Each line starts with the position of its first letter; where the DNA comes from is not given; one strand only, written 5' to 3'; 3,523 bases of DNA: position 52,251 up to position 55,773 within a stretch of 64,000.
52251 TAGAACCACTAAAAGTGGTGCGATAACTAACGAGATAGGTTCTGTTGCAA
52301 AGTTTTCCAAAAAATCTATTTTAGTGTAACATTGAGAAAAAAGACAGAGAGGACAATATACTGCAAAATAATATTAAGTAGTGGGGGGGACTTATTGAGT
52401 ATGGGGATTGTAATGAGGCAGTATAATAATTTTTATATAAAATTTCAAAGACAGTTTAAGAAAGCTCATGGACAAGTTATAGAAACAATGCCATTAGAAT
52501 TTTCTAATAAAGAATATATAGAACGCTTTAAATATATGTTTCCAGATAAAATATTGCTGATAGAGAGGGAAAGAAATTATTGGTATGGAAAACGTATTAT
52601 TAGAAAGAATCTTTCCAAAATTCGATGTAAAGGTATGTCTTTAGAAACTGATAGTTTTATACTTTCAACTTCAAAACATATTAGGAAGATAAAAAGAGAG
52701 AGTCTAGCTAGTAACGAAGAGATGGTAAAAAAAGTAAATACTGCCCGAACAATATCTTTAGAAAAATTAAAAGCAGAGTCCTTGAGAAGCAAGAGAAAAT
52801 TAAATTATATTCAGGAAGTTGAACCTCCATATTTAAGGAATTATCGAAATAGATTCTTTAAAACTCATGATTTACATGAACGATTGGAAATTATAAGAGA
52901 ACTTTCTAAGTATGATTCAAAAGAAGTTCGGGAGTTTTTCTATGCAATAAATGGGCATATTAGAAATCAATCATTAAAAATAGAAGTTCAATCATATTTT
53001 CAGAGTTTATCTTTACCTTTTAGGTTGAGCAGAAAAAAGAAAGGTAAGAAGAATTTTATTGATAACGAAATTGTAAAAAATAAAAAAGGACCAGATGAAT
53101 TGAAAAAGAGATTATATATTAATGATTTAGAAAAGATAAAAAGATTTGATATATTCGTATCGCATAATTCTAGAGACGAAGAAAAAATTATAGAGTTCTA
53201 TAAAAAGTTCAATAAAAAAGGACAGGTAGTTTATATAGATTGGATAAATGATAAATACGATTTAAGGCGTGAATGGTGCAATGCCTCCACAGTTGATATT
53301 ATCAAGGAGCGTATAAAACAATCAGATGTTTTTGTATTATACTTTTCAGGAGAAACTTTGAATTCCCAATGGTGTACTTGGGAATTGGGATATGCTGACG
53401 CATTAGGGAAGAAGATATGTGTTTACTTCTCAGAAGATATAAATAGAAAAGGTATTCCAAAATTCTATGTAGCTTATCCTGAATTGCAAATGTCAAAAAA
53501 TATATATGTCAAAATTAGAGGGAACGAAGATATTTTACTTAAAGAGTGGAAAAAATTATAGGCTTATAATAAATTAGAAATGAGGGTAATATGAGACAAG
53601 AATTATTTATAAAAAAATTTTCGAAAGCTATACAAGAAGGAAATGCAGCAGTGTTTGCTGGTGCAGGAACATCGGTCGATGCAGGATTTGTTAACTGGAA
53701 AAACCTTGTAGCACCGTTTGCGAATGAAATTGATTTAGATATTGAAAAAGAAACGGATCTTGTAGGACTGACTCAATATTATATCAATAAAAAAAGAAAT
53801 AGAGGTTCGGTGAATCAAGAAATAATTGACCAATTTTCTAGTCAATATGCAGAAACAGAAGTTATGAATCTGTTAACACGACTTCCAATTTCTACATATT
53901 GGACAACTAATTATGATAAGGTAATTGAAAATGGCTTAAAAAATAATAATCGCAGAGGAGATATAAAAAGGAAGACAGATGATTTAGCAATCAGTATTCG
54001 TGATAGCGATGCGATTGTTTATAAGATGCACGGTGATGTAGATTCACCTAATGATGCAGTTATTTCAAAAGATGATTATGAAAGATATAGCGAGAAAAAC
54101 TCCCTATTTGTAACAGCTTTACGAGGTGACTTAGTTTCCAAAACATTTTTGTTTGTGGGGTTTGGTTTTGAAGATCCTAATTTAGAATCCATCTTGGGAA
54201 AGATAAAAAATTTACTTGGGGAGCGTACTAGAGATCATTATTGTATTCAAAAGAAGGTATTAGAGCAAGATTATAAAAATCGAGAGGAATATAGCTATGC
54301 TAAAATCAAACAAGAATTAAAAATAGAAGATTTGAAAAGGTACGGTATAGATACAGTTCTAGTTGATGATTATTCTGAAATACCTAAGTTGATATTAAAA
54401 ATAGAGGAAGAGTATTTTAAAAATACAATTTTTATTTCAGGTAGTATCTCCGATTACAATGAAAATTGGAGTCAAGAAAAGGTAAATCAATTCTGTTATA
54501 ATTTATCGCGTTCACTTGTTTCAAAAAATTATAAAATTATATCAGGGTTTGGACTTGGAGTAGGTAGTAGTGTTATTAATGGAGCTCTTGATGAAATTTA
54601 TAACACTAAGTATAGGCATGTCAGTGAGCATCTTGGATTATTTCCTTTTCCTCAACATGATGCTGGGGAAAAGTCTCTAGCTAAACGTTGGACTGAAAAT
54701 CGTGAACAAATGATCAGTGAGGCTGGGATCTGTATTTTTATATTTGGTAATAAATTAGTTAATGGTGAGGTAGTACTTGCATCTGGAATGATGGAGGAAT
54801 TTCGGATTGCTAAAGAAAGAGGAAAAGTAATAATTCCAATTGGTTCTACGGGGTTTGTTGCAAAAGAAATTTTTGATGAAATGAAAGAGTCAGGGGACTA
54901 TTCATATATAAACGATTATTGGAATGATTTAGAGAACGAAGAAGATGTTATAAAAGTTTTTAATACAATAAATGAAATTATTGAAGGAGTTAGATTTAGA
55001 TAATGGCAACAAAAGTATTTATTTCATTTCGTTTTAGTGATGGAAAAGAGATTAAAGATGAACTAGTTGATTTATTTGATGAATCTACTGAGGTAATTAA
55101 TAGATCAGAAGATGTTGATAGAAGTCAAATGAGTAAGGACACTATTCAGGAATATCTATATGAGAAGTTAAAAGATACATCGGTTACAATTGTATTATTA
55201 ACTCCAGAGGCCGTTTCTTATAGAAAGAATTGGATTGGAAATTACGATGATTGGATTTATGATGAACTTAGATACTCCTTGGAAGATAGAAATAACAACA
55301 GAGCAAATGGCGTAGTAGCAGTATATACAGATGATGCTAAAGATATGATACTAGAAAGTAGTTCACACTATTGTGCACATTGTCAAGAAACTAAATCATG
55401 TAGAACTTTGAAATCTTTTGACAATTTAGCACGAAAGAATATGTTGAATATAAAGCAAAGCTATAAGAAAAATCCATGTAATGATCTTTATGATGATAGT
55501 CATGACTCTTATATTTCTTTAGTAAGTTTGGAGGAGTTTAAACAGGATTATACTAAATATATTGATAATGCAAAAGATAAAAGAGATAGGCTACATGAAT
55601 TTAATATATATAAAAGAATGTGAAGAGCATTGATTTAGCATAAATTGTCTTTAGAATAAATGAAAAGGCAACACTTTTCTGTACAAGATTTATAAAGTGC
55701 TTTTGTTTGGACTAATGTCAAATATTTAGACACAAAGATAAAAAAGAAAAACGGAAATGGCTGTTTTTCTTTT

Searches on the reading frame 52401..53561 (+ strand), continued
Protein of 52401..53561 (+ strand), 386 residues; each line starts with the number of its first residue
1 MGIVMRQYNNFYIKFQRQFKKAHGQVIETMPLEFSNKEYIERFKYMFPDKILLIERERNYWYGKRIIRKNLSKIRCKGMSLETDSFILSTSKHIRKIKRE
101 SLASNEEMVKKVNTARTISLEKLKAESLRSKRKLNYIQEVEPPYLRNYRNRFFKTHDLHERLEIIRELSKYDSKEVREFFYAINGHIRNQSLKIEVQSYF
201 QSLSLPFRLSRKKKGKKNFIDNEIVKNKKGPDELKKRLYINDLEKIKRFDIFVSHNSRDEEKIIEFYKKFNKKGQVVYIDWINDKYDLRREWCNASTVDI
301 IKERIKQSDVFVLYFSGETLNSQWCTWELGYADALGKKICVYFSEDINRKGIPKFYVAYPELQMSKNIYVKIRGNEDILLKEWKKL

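Call 63: get_annotated_region(hit=H79, flank=4000)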
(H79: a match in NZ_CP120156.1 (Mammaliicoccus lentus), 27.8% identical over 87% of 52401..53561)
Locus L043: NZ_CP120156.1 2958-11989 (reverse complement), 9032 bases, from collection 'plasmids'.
description: Mammaliicoccus lentus strain Dog026 plasmid unnamed1, complete sequence
organism: Mammaliicoccus lentus (NCBI taxid 42858)
taxonomy: Bacteria; Bacillota; Bacilli; Bacillales; Staphylococcaceae; Mammaliicoccus; Mammaliicoccus lentus
host: -; source: Canis lupus familiaris,cell culture,nostril,nasal swab; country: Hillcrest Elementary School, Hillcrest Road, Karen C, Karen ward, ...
typing (MOB-suite, as given by PLSDB): mobilizable; replicon rep_cluster_1118; relaxase MOBV
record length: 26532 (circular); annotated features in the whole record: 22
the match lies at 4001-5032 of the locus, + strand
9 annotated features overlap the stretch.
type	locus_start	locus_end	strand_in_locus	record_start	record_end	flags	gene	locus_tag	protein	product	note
CDS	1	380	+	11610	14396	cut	-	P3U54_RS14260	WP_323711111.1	type I restriction endonuclease subunit R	-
CDS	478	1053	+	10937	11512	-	-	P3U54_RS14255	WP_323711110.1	restriction endonuclease subunit S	GO:0006304 - DNA modification [Evidence IEA]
CDS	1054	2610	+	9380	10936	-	-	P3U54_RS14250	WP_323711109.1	type I restriction-modification system subunit M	GO:0006306 - DNA methylation [Evidence IEA]; GO:0009307 - DNA restriction-modification system [Evidence IEA]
CDS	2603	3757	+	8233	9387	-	-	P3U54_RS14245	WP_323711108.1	restriction endonuclease subunit S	-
CDS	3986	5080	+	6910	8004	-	-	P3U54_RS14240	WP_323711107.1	toll/interleukin-1 receptor domain-containing protein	GO:0007165 - signal transduction [Evidence IEA]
CDS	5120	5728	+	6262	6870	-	-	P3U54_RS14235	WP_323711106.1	TIR domain-containing protein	-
CDS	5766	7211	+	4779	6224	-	-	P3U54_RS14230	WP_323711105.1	SIR2 family protein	-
CDS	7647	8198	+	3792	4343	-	-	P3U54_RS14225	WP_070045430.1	recombinase family protein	GO:0006310 - DNA recombination [Evidence IEA]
CDS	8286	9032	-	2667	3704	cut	-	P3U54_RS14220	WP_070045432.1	2,3-butanediol dehydrogenase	-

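Call 64: get_annotated_region(hit=H76, flank=4000)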
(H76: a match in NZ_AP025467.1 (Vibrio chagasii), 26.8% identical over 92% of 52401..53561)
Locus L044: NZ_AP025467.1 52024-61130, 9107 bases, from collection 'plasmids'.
description: Vibrio chagasii strain LMG 21353 plasmid p1, complete sequence
organism: Vibrio chagasii (NCBI taxid 170679)
taxonomy: Bacteria; Pseudomonadota; Gammaproteobacteria; Vibrionales; Vibrionaceae; Vibrio; Vibrio chagasii
host: -; source: -; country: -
typing (MOB-suite, as given by PLSDB): non-mobilizable
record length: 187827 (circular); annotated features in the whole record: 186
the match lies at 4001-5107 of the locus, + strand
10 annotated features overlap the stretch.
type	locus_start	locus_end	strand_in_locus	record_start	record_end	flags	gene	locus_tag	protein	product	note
CDS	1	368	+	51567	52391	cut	-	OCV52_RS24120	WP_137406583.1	nucleotide-binding protein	-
CDS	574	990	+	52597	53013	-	-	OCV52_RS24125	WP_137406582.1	H-NS family nucleoid-associated regulatory protein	GO:0006355 - regulation of DNA-templated transcription [Evidence IEA]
CDS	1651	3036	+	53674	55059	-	-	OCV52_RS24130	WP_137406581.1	RNA-binding domain-containing protein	-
CDS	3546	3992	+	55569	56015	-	-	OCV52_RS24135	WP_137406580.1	hypothetical protein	-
CDS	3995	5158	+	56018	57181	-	-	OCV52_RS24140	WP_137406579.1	toll/interleukin-1 receptor domain-containing protein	GO:0007165 - signal transduction [Evidence IEA]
CDS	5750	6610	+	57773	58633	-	-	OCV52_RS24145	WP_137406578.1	hypothetical protein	-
CDS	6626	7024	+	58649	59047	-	-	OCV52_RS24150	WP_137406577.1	hypothetical protein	-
CDS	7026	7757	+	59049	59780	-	-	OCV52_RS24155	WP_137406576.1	TIR domain-containing protein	-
CDS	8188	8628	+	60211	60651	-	-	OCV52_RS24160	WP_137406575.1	hypothetical protein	-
CDS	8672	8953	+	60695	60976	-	-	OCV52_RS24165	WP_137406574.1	hypothetical protein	-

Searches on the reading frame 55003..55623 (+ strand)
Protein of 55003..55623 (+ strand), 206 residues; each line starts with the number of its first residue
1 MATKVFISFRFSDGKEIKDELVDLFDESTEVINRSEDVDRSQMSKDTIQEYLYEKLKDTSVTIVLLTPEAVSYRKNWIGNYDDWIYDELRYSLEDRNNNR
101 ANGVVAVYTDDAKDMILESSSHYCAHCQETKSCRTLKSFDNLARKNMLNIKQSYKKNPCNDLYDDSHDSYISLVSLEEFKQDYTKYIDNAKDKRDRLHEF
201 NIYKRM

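Call 3: search_protein_families(library=pfam, proteins=[window:55003-55623:+], max_evalue=0.01)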
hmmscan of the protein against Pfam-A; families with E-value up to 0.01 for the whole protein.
window:55003-55623:+ (206 aa): 3 families
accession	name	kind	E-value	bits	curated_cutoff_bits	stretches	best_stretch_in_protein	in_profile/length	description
PF08937.16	ThsB_TIR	-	2.2e-05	25.2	21.2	1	6-113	1-99/100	Thoeris protein ThsB, TIR-like domain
PF13676.11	TIR_2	-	4.9e-05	24.3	28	1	5-122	1-104/122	TIR domain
PF10137.14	CAP12-PCTIR_TIR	-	0.0093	16.4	24.7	0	4-75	1-68/119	CAP12/Pycsar effector protein, TIR domain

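Call 4: search_protein_families(library=padloc, proteins=[window:55003-55623:+], max_evalue=0.01)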
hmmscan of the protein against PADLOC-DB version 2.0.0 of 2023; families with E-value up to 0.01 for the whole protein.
window:55003-55623:+ (206 aa): 7 families
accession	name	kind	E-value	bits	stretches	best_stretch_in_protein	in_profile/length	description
PDLC00438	ThsB1|ThsB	-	4.4e-119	393.8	1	1-206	1-206/206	TIR-like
PDLC00428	ThsB1|ThsB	-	1.6e-27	95.3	1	1-205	1-218/219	TIR-like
PDLC00431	ThsB1|ThsB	-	1.2e-05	23.7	1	1-141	1-122/162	TIR-like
PDLC04688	PDC-M50B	-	0.0004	18.6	1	1-114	1-105/162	-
PDLC00433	ThsB1|ThsB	-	0.00087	17.3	1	1-120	1-107/164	TIR-like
PDLC00727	Effector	-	0.0086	12.6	0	4-71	175-239/590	TIR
PDLC02013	SAVED5--SAVED_TIR_JAB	-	0.0095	12.5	0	4-71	174-238/584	-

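Call 15: search_solved_structures(query=window:55003-55623:+, max_evalue=1, show_alignments=1)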
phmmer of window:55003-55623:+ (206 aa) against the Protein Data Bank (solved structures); distinct sequences matched with E-value up to 1: 2.
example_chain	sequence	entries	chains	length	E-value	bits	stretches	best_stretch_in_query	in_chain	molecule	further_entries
7cbc_A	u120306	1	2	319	0.12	15.5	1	5-64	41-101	De novo designed switch protein caging a hemagglutinin binder (sCageHA267_1S)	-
7jh5_A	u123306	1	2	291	0.13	15.4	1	5-65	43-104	Co-LOCKR: de novo designed protein switch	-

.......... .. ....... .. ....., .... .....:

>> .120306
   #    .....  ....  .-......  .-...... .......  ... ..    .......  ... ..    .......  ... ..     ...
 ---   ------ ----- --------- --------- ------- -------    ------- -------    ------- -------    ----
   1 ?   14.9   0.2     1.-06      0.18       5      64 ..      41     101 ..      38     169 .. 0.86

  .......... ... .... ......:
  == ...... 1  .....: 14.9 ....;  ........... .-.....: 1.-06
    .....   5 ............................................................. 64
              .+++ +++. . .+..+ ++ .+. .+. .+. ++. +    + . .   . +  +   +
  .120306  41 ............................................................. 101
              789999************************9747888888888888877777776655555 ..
